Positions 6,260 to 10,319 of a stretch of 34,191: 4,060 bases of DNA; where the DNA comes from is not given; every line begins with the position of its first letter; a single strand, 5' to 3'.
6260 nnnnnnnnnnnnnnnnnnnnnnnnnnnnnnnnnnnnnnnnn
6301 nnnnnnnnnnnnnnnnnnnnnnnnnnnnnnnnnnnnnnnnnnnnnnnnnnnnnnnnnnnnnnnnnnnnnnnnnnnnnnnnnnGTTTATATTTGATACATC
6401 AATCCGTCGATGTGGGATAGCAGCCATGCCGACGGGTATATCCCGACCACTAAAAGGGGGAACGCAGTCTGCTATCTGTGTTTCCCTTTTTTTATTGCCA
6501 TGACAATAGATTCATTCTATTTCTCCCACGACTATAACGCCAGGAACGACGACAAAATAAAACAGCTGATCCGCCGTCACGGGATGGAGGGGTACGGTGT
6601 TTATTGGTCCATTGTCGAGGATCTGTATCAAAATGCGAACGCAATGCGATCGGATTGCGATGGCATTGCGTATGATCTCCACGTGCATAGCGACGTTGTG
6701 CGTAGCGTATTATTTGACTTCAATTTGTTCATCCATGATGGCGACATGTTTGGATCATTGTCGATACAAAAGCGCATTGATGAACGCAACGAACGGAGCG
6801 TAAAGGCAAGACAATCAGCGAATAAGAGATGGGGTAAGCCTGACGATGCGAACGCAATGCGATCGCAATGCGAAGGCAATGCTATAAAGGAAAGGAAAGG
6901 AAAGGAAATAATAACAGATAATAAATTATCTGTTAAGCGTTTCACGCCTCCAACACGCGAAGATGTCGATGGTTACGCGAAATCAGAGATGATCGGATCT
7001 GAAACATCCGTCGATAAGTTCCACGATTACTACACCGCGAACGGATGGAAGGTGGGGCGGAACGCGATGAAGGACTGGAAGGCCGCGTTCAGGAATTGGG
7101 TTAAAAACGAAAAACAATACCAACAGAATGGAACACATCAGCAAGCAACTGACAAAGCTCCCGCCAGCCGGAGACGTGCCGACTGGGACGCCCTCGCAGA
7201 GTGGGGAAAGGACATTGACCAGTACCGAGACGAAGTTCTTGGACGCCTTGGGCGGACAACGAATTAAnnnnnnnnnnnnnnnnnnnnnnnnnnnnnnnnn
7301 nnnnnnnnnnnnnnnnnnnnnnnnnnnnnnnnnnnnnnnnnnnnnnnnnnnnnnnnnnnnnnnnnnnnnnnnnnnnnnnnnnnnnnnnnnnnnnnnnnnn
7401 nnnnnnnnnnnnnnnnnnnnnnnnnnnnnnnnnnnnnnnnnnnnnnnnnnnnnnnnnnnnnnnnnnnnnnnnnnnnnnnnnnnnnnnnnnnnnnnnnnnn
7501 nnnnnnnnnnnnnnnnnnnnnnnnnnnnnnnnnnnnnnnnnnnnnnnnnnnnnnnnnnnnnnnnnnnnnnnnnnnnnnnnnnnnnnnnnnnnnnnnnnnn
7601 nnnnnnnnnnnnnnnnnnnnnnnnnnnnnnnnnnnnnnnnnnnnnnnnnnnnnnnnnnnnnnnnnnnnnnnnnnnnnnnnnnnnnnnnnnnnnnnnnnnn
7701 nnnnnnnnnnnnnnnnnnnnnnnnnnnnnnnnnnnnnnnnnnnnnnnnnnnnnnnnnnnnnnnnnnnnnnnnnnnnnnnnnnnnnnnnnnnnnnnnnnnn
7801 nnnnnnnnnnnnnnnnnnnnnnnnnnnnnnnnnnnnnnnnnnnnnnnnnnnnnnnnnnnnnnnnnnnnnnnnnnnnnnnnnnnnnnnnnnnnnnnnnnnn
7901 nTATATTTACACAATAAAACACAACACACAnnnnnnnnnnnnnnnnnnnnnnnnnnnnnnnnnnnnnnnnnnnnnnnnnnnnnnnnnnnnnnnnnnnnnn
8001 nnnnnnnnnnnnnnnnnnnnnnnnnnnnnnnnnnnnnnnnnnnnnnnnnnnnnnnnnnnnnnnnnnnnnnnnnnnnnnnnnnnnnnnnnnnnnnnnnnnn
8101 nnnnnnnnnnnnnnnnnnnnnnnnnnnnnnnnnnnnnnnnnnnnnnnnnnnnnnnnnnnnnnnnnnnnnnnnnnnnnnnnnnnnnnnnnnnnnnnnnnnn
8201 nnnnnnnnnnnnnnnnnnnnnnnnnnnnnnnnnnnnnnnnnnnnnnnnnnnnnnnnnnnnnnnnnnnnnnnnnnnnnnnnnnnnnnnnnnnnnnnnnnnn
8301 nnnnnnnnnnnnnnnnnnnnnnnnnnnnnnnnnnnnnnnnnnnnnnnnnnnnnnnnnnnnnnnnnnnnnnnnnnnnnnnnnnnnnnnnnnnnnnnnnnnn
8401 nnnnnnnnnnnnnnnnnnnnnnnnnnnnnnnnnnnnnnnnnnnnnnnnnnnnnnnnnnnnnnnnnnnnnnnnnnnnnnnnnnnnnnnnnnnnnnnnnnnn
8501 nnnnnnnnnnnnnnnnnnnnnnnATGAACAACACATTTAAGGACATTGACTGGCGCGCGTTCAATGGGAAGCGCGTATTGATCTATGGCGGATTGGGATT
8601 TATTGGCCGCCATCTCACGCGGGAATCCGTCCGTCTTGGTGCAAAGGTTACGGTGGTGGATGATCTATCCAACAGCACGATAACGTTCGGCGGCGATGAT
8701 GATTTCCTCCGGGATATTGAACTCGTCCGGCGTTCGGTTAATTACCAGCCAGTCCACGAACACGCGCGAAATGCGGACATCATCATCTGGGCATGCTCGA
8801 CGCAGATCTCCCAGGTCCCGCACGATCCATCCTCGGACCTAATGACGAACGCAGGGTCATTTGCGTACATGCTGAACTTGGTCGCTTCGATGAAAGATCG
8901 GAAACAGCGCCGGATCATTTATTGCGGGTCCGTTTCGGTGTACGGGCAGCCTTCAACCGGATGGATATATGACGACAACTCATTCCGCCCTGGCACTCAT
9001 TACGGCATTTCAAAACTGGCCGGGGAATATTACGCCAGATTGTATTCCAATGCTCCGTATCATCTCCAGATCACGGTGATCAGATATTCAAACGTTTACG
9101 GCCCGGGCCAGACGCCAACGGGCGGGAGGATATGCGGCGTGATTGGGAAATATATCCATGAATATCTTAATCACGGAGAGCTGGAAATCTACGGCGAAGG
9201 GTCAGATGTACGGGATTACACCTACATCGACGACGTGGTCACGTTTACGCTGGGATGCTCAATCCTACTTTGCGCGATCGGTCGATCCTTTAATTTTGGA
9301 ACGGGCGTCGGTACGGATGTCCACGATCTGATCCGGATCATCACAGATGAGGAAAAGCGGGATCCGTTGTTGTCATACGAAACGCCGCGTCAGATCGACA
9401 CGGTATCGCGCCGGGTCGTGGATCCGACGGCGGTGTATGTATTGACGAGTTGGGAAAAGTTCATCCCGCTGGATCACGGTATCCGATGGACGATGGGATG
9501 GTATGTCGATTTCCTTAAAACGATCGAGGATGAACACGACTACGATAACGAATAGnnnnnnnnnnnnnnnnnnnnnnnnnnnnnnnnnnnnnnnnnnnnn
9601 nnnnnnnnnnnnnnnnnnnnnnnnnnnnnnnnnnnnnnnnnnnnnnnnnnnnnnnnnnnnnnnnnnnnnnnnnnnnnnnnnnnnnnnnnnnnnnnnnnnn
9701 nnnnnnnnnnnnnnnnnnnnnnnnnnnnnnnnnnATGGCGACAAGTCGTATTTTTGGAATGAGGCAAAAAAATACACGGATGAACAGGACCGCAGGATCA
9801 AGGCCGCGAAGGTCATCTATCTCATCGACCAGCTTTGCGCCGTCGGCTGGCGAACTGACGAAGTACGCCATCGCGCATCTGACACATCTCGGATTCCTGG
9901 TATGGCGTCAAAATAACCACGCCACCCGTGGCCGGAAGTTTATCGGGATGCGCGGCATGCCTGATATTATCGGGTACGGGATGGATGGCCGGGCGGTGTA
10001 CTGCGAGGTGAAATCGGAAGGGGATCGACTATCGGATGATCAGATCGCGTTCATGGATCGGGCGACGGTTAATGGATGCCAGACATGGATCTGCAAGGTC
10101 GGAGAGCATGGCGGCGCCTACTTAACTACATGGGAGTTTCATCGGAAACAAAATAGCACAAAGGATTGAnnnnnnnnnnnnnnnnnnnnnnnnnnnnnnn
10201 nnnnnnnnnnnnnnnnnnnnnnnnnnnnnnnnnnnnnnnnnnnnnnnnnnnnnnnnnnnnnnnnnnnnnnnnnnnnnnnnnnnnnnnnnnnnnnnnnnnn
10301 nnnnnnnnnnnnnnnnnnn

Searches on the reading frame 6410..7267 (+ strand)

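Call 11: search_protein_families(library=pfam, proteins=[window:6410-7267:+], max_evalue=0.01)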
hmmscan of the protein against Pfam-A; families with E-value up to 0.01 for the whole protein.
window:6410-7267:+ (285 aa): 1 family
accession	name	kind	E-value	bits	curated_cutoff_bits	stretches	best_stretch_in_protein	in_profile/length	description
PF14297.12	Lin1244_N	-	8.5e-11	42.9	25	1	37-107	1-79/95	Lin1244/Lin1753-like, N-terminal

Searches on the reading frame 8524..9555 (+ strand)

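Call 11: search_protein_families(library=pfam, proteins=[window:8524-9555:+], max_evalue=0.01)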
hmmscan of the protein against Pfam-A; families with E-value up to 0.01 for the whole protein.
window:8524-9555:+ (343 aa): 5 families
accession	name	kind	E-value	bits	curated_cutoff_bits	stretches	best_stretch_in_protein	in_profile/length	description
PF01370.27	Epimerase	-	3.3e-35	122.1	20.9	1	18-241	1-220/240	NAD dependent epimerase/dehydratase family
PF16363.11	GDP_Man_Dehyd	-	3.3e-21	76.6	27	1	19-243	1-234/332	GDP-mannose 4,6 dehydratase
PF04321.23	RmlD_sub_bind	-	2.8e-06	27.1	27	1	17-194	2-154/287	RmlD substrate binding domain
PF01073.25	3Beta_HSD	-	4.5e-05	23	22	1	19-240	1-223/280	3-beta hydroxysteroid dehydrogenase/isomerase family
PF13460.12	NAD_binding_10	-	0.003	17.9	27.2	1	22-155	1-118/184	NAD(P)H-binding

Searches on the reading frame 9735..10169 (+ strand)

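Call 11: search_protein_families(library=pfam, proteins=[window:9735-10169:+], max_evalue=0.01)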
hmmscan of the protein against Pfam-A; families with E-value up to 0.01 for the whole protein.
window:9735-10169:+ (144 aa): 1 family
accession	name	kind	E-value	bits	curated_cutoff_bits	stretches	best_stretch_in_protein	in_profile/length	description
PF08774.17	VRR_NUC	-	2.8e-08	34.3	23.8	1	73-122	62-114/116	VRR-NUC domain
